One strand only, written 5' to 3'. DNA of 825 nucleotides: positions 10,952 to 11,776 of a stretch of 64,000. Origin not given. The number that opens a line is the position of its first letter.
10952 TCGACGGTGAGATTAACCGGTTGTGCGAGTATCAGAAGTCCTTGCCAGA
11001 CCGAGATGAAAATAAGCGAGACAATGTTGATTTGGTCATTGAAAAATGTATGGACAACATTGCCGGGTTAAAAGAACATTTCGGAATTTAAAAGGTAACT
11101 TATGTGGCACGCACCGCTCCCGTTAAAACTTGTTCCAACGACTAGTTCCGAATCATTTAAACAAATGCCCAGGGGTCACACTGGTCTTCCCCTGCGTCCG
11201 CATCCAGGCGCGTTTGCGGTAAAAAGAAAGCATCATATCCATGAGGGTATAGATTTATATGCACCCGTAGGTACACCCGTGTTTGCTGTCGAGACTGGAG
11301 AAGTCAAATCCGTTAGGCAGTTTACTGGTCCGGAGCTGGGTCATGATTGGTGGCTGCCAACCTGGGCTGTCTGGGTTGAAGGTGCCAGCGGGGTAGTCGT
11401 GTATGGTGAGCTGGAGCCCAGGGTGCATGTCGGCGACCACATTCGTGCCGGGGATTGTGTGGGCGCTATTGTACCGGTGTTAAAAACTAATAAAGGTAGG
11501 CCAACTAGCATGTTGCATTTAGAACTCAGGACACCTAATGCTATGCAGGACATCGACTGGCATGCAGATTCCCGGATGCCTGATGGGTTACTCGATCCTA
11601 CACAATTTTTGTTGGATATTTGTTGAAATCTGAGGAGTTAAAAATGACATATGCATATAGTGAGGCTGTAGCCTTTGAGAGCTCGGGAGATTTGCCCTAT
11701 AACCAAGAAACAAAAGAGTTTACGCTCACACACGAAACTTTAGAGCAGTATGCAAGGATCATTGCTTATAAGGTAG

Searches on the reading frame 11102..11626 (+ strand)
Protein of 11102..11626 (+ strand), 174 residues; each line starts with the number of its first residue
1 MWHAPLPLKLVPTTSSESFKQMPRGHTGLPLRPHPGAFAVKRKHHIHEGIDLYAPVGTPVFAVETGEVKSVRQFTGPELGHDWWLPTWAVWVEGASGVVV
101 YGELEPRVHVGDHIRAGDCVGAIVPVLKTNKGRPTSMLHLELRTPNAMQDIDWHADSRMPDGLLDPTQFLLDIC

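Call 80: search_protein_families(library=pfam, max_evalue=0.001, proteins=[window:11102-11626:+])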
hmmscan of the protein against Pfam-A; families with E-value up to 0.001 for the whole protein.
window:11102-11626:+ (174 aa): 1 family
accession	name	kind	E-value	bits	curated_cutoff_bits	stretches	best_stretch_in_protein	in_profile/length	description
PF01551.29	Peptidase_M23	-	1.5e-09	38.4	28.7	1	46-146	2-91/96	Peptidase family M23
